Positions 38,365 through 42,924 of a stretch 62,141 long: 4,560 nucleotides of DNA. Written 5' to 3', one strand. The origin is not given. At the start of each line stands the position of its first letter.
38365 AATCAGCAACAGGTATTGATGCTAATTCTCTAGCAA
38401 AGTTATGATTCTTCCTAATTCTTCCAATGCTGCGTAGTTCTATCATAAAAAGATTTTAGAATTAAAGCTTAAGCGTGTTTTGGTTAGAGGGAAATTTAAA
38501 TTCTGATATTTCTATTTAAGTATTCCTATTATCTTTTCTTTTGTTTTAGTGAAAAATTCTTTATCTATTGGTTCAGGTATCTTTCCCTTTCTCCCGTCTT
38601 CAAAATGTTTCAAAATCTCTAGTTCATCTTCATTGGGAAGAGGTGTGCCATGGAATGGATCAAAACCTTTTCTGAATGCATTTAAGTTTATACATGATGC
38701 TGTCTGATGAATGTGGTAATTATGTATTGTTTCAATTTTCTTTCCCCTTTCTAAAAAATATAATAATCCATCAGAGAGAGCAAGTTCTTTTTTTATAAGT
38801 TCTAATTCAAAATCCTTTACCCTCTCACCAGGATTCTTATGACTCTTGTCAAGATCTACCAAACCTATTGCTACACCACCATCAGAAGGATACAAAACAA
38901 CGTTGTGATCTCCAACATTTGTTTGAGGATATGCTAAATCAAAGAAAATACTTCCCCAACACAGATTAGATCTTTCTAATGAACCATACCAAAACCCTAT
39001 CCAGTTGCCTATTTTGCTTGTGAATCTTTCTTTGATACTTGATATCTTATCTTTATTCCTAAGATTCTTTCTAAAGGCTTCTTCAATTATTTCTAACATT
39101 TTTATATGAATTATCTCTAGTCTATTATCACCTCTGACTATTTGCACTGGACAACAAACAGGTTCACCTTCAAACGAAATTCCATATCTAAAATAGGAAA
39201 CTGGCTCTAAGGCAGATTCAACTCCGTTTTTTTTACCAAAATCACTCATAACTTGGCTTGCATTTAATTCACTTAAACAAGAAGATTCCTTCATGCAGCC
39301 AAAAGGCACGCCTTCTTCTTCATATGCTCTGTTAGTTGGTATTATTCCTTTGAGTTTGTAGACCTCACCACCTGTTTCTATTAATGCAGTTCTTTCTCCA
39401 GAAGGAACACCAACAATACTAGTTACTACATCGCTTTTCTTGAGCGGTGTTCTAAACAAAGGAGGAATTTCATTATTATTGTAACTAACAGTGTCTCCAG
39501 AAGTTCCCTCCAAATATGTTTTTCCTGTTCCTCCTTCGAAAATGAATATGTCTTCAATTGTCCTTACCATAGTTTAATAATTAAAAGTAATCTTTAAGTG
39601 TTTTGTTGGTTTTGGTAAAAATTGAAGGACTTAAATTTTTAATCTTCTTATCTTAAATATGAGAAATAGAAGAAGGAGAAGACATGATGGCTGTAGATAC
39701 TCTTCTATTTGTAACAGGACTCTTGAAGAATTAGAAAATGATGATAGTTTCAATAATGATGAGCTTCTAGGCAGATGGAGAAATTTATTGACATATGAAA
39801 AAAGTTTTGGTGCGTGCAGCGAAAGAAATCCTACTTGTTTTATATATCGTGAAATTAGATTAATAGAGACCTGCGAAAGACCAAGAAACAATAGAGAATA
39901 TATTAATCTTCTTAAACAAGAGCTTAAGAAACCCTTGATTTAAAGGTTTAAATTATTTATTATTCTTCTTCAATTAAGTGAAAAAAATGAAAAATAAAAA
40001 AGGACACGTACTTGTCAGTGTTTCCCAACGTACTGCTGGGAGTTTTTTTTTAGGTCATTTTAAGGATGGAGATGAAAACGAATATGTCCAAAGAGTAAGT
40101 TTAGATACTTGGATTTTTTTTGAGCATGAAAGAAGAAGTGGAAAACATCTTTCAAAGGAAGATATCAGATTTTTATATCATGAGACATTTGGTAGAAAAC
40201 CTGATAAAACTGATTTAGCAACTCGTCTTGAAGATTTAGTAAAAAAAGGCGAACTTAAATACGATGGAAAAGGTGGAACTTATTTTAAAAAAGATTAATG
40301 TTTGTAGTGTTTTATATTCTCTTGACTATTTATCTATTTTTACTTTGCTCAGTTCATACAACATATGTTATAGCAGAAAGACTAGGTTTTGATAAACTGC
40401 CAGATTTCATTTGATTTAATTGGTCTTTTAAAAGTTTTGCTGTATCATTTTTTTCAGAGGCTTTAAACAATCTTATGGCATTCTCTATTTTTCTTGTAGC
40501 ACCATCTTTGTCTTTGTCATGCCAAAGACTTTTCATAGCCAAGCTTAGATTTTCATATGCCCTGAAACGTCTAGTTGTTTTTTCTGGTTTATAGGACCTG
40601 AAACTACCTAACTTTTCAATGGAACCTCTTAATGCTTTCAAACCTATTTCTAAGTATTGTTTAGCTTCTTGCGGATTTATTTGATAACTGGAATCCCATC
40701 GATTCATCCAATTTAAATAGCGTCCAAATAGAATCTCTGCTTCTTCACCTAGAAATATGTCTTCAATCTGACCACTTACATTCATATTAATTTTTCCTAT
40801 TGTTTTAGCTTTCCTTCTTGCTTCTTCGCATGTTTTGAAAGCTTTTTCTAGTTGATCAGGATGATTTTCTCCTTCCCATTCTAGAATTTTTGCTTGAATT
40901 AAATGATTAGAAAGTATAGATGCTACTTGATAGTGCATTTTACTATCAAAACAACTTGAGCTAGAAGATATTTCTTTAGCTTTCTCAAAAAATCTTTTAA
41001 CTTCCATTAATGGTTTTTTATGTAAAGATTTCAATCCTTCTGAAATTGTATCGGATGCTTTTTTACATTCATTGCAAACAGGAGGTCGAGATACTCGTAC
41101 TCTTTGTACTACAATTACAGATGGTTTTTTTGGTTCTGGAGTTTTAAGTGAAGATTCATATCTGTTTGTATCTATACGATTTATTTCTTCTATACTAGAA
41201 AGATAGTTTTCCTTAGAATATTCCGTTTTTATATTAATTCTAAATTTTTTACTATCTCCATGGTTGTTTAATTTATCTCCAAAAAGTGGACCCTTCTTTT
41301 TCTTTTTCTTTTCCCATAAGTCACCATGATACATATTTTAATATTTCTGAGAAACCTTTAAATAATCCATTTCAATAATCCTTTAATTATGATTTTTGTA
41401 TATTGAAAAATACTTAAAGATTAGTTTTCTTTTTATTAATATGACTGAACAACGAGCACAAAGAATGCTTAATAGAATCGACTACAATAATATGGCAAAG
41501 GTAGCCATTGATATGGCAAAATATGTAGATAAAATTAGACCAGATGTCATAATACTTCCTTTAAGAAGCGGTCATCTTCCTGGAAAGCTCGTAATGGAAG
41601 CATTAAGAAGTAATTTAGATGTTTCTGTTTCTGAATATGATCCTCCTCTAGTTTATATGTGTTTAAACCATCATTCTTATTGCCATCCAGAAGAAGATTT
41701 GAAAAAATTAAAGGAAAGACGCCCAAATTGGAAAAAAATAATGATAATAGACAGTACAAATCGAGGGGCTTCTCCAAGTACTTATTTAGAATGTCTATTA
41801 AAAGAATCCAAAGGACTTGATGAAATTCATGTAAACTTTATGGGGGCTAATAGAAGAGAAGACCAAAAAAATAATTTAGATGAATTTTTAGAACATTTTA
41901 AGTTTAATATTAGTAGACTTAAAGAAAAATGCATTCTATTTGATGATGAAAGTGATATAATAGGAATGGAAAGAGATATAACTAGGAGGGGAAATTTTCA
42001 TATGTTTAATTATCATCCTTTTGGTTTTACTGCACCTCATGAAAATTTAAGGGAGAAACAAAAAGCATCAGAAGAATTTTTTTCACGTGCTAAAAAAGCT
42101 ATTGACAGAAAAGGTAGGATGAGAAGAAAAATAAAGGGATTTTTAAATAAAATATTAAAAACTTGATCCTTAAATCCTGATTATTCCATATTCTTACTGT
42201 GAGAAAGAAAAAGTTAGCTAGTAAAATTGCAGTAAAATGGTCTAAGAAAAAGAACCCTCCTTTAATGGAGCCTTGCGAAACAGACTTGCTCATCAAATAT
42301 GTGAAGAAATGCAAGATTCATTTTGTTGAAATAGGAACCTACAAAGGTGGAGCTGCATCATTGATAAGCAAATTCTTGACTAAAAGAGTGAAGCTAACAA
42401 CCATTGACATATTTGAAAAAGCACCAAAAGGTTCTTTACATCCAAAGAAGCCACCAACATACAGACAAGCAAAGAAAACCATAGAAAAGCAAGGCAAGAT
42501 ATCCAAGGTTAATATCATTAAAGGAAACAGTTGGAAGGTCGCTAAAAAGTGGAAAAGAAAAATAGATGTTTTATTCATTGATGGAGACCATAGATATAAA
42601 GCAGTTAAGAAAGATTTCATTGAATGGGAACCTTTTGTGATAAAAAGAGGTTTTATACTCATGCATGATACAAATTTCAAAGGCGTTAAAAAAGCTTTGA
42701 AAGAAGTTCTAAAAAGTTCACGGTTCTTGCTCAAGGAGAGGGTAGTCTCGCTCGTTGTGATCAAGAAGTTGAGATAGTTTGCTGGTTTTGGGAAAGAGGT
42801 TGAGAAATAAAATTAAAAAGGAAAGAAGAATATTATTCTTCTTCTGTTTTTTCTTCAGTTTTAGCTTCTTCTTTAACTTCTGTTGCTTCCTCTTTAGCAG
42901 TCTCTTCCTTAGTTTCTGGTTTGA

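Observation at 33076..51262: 18-kb island of ~35 short orphan genes joined by three families of long, near-identical promoter/junction modules that absorb the upstream stop codon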

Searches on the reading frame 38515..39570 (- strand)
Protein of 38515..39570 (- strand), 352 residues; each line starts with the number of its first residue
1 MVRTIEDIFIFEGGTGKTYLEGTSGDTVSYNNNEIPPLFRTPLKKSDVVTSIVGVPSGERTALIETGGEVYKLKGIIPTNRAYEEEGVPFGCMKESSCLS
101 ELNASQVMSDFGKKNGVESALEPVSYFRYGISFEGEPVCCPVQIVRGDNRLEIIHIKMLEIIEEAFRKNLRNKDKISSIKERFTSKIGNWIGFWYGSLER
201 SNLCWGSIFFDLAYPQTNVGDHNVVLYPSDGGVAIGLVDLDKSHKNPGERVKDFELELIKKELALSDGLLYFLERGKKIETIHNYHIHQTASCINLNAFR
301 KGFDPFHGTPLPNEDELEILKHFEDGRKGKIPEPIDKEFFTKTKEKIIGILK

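Call 17: search_protein_families(library=pfam, max_evalue=0.01, proteins=[window:38515-39570:-])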
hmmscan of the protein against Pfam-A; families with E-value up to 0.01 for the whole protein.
window:38515-39570:- (352 aa): 0 families

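Call 50: search_protein_families(library=phrogs, max_evalue=0.001, proteins=[window:38515-39570:-])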
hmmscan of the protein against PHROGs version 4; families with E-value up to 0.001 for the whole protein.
window:38515-39570:- (352 aa): 0 families

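Call 54: search_protein_families(library=padloc, max_evalue=0.001, proteins=[window:38515-39570:-])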
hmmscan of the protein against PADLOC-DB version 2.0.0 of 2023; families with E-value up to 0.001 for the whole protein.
window:38515-39570:- (352 aa): 0 families

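Call 55: search_protein_families(library=ncbifam, max_evalue=0.001, proteins=[window:38515-39570:-])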
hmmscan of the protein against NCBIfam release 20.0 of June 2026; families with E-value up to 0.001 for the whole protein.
window:38515-39570:- (352 aa): 0 families

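Call 72: search_solved_structures(query=window:38515-39570:-, max_evalue=1)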
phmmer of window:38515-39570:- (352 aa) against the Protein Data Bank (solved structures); distinct sequences matched with E-value up to 1: 18.
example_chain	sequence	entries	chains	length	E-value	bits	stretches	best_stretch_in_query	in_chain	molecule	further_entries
7vni_D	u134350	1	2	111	0.33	13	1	143-197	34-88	Aryl hydrocarbon receptor nuclear translocator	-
44hp_B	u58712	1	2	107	0.34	12.9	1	143-196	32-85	Aryl hydrocarbon receptor nuclear translocator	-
3wfo_A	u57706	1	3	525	0.55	12.2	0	23-67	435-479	Poly A polymerase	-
9i64_B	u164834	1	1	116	0.61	12.1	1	143-198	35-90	Aryl hydrocarbon receptor nuclear translocator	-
4h6j_B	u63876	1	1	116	0.61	12.1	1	143-198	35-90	ARYL HYDROCARBON NUCLEAR TRANSLOCATOR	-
2a24_B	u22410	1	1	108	0.62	12.1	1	143-197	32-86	Aryl hydrocarbon receptor nuclear translocator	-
2b02_A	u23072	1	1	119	0.62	12.1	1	143-198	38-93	Aryl hydrocarbon receptor nuclear translocator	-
3f1n_B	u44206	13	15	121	0.62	12.1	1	143-198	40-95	Aryl hydrocarbon receptor nuclear translocator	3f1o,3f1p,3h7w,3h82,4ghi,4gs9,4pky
1x0o_A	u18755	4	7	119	0.63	12.1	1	143-198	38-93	Aryl hydrocarbon receptor nuclear translocator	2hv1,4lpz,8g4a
8ck3_B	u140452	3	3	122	0.63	12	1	143-198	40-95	Aryl hydrocarbon receptor nuclear translocator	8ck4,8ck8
6x21_B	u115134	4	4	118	0.64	12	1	143-197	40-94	Aryl hydrocarbon receptor nuclear translocator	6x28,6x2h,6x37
4eq1_A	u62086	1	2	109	0.65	12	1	143-196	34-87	Aryl hydrocarbon receptor nuclear translocator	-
5tbm_B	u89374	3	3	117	0.68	11.9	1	143-198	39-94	Aryl hydrocarbon receptor nuclear translocator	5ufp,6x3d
2k7s_A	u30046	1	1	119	0.71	11.9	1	143-196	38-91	Aryl hydrocarbon receptor nuclear translocator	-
3tua_A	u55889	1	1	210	0.84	11.6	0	207-252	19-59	Burkholderia Lethal Factor 1 (BLF1)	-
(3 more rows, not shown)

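Call 80: find_related_loci(query=window:38515-39570:-, collection=viral_contigs, flank=5000)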
Query window:38515-39570:- (352 aa) in viral_contigs; peptide patterns used: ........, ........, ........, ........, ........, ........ (x = any residue, [..] = any of these).
7 stretches matched a pattern, but none encodes a relative of the query by tblastn (E <= 1e-3).

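Call 84: find_homologous_proteins(query=window:38515-39570:-, max_evalue=0.001)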
Query window:38515-39570:- (352 aa): 8 proteins with E <= 0.001 among 2001 candidates.
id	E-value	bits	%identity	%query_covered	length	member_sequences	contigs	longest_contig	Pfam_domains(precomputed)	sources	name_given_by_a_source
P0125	3.2e-238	808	100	100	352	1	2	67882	-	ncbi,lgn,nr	ncbi:MAG: hypothetical protein GTN36_04185 [Candidatus Aenigmarchaeota archaeon]|nr:hypothetical pro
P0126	8.8e-146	503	63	99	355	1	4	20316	-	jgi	jgi:hypothetical protein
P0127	4.9e-140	485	60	100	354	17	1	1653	-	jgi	jgi:hypothetical protein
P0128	1.3e-135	470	59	99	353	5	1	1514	-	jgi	jgi:hypothetical protein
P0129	3.1e-130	452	56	99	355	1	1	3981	-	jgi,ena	-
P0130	5.4e-130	451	56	100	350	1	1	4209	-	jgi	jgi:hypothetical protein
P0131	3.4e-119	416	52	99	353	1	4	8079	-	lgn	-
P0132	2.1e-84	302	43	98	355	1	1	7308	-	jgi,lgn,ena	-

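Call 85: find_encoding_contigs(protein=P0126, flank=10000, max_places=4)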
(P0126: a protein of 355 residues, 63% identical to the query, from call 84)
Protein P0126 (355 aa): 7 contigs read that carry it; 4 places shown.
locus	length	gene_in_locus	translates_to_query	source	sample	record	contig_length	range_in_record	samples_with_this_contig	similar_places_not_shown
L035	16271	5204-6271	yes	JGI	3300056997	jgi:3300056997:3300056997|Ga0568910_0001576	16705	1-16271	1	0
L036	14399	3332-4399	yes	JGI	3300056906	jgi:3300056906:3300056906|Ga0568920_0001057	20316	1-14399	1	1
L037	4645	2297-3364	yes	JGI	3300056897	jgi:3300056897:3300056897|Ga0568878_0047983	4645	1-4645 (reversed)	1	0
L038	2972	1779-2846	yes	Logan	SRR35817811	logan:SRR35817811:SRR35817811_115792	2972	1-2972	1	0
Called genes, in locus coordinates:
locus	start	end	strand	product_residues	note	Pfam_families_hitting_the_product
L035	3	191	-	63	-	?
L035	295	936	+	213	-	PF01930:Cas_Cas4 (weak), PF12705:PDDEXK_1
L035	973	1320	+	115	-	-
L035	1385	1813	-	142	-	-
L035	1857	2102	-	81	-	-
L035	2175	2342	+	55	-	-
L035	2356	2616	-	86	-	-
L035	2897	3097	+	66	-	-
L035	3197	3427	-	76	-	-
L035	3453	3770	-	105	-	-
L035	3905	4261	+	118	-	PF04480:DUF559, PF18741:MTES_1575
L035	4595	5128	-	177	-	-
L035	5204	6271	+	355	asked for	-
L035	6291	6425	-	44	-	-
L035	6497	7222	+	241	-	-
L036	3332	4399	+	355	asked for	-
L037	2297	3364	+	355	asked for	-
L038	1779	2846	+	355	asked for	-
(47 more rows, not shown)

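Call 91: predict_structure(alignment_id=A2)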
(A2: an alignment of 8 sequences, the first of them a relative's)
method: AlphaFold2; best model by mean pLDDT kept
length: 352 residues; sequences in the alignment: 8
mean_pLDDT: 75.8   pTM: 0.78
mean pLDDT of the five models: 75.8, 75.2, 68.7, 67.0, 60.7
residues with pLDDT >= 90: 76; 70-90: 179; 50-70: 45; < 50: 52
segments of 3 or more residues with pLDDT < 50: 1-7, 9-14, 79-88, 206-222, 241-244, 294-301
pLDDT, mean of each block of 10 residues (from residue 1): 42 64 93 93 88 77 84 69 46 77 86 87 90 82 76 73 91 91 89 87 54 34 64 73 58 77 86 84 77 50 59 82 93 85 87 92
secondary structure, 60 per line:
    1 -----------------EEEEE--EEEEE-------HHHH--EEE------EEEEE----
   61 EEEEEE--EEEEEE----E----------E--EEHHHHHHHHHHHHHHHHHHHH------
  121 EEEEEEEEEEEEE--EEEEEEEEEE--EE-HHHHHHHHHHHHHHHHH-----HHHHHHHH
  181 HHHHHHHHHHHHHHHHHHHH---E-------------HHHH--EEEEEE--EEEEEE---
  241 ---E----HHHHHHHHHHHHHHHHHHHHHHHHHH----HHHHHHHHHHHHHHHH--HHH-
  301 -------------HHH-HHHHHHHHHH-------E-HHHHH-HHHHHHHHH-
elements in order: E18-22 E25-29 H37-40 E43-45 E52-56 E61-66 E69-74 H95-114 E121-133 E136-145 H151-167 H173-200 H218-221 E224-229 E232-237 H249-274 H279-294 H318-327 H337-341 H343-351

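Call 93: fold_search(model_id=the predicted structure, library=pdb)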
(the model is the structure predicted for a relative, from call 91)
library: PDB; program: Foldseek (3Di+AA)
matches with E <= 10: 647; with E <= 0.001: 8
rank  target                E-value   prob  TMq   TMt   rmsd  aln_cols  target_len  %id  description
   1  6iii                  5.8e-05  1.00  0.37  0.30  17.2       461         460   10  Crystal structure of an uncharacterized protein (released 2019-10-09)
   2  6lna_B                1.1e-04  1.00  0.37  0.30  17.7       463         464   10  YdiU complex with AMPNPP and Mn2+ (released 2020-12-30)
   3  6k20                  1.5e-04  0.99  0.36  0.29  17.4       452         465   10  Structure of Apo YdiU (released 2020-05-13)
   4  5f95_B                5.0e-04  0.77  0.25  0.25  16.7       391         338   10  Crystal structure of GSK3b in complex with Compound 18: 2-[(cyclopropylcarbonyl)amino]-N-(4-phenylpyridin-3-yl)pyridin (released 2016-02-03)
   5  5k5n_B                5.9e-04  0.96  0.33  0.35  13.4       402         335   10  Crystal structure of GSK-3beta complexed with PF-04802367, a highly selective brain-penetrant kinase inhibitor (released 2016-09-21)
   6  6lna_A                7.0e-04  0.98  0.37  0.30  17.6       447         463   10  YdiU complex with AMPNPP and Mn2+ (released 2020-12-30)
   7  9l29                  7.4e-04  0.97  0.37  0.29  17.3       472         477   10  YdiU in complex with NAD, short soaking experiment (released 2026-01-14)
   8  9jym                  7.8e-04  0.97  0.36  0.28  18.0       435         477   10  YdiU complexed with NAD and Mn2+ (released 2026-01-14)
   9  3op5_B                1.1e-03  0.93  0.29  0.32  13.6       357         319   12  Human vaccinia-related kinase 1 (released 2010-09-22)
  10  7szc_A                1.3e-03  0.97  0.28  0.38  10.7       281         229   12  Crystal Structure Analysis of human PRPK complex with a compound (released 2022-12-14)
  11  3op5_A                1.3e-03  0.92  0.29  0.32  13.6       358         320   12  Human vaccinia-related kinase 1 (released 2010-09-22)
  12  1gng_B                1.4e-03  0.77  0.28  0.28  15.8       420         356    8  Glycogen synthase kinase-3 beta (GSK3) complex with FRATtide peptide (released 2002-10-03)
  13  8v42_A                1.6e-03  0.91  0.29  0.32  13.5       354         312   12  Structure of Human Vaccinia-related Kinase 1 (VRK1) Bound to ACH000400 (released 2024-09-04)
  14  6csw_C                1.6e-03  0.84  0.27  0.29  14.8       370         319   10  Crystal Structure of the Human vaccinia-related kinase bound to a N-methyl-N-propyl-dihydropteridine inhibitor (released 2018-04-04)
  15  6cmm_A                1.7e-03  0.87  0.28  0.30  13.9       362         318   11  Crystal Structure of the Human vaccinia-related kinase bound to a N,N-dipropynyl-dihydropteridine inhibitor (released 2018-03-21)
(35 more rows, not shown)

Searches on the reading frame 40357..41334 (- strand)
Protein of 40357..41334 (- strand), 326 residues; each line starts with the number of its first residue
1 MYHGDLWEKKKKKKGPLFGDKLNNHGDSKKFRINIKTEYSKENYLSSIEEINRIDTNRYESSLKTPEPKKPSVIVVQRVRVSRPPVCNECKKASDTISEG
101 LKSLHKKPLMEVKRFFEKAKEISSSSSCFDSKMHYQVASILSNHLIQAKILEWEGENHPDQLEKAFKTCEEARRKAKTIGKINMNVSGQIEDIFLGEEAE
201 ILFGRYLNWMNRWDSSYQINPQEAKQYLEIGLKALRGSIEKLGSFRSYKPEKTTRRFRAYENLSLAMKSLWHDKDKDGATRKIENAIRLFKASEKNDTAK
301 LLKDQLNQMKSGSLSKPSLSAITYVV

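Call 18: search_protein_families(library=pfam, max_evalue=0.01, proteins=[window:40357-41334:-])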
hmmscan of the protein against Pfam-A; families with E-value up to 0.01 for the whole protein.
window:40357-41334:- (326 aa): 0 families

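Call 50: search_protein_families(library=phrogs, max_evalue=0.001, proteins=[window:40357-41334:-])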
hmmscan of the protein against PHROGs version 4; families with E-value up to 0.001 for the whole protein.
window:40357-41334:- (326 aa): 0 families

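Call 54: search_protein_families(library=padloc, max_evalue=0.001, proteins=[window:40357-41334:-])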
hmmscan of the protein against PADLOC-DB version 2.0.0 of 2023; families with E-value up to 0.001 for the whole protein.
window:40357-41334:- (326 aa): 0 families

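Call 55: search_protein_families(library=ncbifam, max_evalue=0.001, proteins=[window:40357-41334:-])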
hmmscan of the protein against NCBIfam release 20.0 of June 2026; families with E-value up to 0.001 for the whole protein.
window:40357-41334:- (326 aa): 0 families

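Call 73: search_solved_structures(query=window:40357-41334:-, max_evalue=1)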
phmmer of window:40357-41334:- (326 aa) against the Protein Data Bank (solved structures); distinct sequences matched with E-value up to 1: 6.
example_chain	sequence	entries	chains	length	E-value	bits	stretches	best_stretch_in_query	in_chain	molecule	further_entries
1ouv_A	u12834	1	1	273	0.045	16.7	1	95-140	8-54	conserved hypothetical secreted protein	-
8idx_A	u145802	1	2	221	0.058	16.3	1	28-117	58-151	Interferon-activable protein 205-B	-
6oe9_A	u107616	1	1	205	0.059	16.3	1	28-124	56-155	Interferon-activable protein 204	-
5yzp_A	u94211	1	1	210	0.062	16.2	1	28-124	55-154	Ifi204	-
8g8i_A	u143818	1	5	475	0.15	14.9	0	112-172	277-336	C3HR3_9r_shift4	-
5z7d_A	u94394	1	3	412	0.24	14.3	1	28-123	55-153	Interferon-activable protein 204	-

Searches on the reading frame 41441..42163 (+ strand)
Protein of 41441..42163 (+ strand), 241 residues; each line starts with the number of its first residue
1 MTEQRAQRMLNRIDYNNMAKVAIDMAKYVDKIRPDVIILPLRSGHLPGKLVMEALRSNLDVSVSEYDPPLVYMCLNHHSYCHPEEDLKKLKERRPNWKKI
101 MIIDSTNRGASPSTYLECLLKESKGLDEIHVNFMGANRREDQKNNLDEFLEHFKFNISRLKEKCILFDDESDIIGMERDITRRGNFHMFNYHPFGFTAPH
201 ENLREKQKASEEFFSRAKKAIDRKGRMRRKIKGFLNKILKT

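Call 18: search_protein_families(library=pfam, max_evalue=0.01, proteins=[window:41441-42163:+])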
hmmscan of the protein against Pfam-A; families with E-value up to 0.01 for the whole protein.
window:41441-42163:+ (241 aa): 0 families

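Call 50: search_protein_families(library=phrogs, max_evalue=0.001, proteins=[window:41441-42163:+])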
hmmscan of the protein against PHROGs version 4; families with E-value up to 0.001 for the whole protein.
window:41441-42163:+ (241 aa): 0 families

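Call 54: search_protein_families(library=padloc, max_evalue=0.001, proteins=[window:41441-42163:+])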
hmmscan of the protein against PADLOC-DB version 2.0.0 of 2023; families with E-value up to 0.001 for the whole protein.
window:41441-42163:+ (241 aa): 0 families

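Call 55: search_protein_families(library=ncbifam, max_evalue=0.001, proteins=[window:41441-42163:+])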
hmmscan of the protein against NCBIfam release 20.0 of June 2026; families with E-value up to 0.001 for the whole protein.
window:41441-42163:+ (241 aa): 0 families

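Call 75: search_solved_structures(query=window:41441-42163:+, max_evalue=1)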
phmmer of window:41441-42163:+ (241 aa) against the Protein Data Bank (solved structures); distinct sequences matched with E-value up to 1: 1.
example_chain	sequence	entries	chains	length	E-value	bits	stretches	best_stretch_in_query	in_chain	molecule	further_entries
2fi1_A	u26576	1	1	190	0.25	14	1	144-192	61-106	hydrolase, haloacid dehalogenase-like family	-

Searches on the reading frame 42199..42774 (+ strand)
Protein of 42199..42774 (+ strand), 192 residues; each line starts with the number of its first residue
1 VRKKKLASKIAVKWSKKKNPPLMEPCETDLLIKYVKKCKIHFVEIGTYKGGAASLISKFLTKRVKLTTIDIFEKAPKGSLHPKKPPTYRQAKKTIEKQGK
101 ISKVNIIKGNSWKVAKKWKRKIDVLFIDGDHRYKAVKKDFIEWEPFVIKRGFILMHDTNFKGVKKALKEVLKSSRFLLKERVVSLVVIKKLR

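Call 18: search_protein_families(library=pfam, max_evalue=0.01, proteins=[window:42199-42774:+])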
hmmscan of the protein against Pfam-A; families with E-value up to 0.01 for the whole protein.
window:42199-42774:+ (192 aa): 3 families
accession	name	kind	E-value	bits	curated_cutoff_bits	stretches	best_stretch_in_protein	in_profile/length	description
PF13578.12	Methyltransf_24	-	1.1e-19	71.7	26.3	1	43-158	1-105/105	Methyltransferase domain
PF01596.23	Methyltransf_3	-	0.00011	22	22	1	41-157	47-153/204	O-methyltransferase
PF04989.18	RMNT_CmcI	-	0.00058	20.1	23.2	1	43-165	37-155/206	Rhamnosyl O-methyltransferase/CmcI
